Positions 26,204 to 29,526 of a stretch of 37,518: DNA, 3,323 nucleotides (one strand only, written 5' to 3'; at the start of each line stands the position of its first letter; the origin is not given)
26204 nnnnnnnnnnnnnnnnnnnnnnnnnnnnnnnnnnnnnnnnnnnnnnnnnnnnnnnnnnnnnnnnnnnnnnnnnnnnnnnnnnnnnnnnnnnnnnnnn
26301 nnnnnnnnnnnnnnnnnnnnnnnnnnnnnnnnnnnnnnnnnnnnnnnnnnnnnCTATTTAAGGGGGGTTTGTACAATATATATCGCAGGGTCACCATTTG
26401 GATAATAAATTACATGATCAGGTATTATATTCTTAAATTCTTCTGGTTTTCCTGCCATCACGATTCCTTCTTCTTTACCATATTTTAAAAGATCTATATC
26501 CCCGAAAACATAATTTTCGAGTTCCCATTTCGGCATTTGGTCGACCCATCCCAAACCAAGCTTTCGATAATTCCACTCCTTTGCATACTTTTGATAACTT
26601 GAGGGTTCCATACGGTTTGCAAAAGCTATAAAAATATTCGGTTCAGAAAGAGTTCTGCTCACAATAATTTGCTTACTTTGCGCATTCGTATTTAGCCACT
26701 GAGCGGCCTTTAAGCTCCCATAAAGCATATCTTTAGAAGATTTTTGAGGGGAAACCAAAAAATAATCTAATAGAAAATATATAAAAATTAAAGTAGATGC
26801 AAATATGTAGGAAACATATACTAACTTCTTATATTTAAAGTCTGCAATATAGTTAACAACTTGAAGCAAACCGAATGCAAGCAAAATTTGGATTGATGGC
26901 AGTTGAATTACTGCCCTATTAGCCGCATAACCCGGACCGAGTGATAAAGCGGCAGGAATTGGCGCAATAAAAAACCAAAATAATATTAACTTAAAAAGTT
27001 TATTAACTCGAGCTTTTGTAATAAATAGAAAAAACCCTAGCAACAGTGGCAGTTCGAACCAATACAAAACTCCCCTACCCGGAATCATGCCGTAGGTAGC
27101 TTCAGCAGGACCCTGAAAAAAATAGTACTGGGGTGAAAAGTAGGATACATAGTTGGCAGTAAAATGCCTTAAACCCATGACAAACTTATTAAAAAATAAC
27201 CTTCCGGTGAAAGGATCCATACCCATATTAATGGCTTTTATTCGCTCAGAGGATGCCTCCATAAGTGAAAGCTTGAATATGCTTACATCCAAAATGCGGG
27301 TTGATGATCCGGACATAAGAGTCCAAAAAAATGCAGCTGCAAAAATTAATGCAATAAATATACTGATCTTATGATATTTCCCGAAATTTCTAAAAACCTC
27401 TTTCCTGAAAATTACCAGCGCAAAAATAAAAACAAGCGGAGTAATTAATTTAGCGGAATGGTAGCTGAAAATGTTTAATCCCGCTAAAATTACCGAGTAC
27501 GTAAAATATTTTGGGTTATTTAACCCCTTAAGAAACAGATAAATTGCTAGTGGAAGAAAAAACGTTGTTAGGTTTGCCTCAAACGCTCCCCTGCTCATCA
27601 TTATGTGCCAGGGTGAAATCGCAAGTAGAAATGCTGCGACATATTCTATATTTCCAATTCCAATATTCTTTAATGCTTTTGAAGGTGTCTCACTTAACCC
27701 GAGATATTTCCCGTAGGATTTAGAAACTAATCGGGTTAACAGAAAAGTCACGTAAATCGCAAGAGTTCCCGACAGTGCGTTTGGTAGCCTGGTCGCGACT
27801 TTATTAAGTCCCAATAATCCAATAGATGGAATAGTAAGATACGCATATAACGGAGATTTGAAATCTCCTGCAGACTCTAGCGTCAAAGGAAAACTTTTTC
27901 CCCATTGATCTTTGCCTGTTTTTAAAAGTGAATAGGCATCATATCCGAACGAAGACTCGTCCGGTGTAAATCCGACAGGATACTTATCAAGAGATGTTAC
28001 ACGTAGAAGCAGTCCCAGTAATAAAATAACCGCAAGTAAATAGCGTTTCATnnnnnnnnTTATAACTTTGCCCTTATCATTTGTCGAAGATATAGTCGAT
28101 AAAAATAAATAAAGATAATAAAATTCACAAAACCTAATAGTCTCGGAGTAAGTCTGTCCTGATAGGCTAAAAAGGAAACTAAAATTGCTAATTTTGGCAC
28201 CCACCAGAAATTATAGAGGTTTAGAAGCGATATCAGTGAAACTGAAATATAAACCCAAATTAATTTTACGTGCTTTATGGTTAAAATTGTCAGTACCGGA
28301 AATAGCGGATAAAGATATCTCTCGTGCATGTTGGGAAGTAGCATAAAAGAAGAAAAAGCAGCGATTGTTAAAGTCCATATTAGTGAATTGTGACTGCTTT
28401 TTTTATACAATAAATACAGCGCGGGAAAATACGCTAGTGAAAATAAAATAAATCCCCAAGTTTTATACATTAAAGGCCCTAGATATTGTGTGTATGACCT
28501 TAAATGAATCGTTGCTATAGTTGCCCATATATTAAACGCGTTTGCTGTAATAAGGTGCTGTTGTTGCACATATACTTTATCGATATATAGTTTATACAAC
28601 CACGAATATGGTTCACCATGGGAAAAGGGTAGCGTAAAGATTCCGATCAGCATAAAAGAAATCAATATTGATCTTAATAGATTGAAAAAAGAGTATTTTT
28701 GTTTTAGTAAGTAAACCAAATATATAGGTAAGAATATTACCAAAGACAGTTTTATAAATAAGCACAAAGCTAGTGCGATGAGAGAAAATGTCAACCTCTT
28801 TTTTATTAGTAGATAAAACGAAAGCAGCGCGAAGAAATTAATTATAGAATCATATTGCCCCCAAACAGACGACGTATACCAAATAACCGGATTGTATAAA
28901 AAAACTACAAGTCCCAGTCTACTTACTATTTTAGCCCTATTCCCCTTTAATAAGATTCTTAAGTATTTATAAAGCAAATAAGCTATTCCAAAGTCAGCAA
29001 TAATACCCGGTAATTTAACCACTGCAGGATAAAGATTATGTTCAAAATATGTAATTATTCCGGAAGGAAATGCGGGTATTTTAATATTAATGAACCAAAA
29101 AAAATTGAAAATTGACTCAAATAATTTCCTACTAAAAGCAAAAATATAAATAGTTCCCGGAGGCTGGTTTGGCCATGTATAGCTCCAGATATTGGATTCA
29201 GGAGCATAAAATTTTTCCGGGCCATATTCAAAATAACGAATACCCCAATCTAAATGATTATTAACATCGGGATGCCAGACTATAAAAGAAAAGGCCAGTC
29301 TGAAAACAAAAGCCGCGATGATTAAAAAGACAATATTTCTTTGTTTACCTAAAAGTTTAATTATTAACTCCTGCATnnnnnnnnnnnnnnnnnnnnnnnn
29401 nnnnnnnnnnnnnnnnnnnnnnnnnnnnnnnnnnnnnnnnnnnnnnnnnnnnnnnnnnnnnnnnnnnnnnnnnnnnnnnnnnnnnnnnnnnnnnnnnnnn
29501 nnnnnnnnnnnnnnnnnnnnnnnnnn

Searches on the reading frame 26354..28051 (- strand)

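Call 13: search_protein_families(library=pfam, proteins=[window:26354-28051:-], max_evalue=0.01)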
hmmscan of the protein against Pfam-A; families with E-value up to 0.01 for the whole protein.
window:26354-28051:- (565 aa): 1 family
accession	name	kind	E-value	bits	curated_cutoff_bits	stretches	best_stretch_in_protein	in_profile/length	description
PF13231.12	PMT_2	-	2.6e-05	24.9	26.1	1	137-243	53-160/160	Dolichyl-phosphate-mannose-protein mannosyltransferase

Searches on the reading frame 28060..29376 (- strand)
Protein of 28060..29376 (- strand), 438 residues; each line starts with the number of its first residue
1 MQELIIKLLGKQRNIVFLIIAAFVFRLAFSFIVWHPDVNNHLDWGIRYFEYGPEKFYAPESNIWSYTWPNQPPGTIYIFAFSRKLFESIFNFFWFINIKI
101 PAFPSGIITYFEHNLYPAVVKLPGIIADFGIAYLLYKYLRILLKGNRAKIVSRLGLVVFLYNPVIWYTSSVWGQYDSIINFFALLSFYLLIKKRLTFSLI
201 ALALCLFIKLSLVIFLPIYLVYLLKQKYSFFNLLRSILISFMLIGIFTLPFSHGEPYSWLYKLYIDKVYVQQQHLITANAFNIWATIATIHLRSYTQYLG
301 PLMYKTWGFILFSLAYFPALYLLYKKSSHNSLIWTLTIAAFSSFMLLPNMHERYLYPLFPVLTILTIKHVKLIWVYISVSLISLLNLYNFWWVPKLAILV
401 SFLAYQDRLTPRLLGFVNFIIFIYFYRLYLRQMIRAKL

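Call 13: search_protein_families(library=pfam, proteins=[window:28060-29376:-], max_evalue=0.01)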
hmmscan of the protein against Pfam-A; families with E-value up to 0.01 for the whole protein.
window:28060-29376:- (438 aa): 1 family
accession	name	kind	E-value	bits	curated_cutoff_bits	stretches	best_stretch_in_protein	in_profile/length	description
PF03155.21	Alg6_Alg8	-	0.0021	17.5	25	1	125-388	93-385/482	ALG6, ALG8 glycosyltransferase family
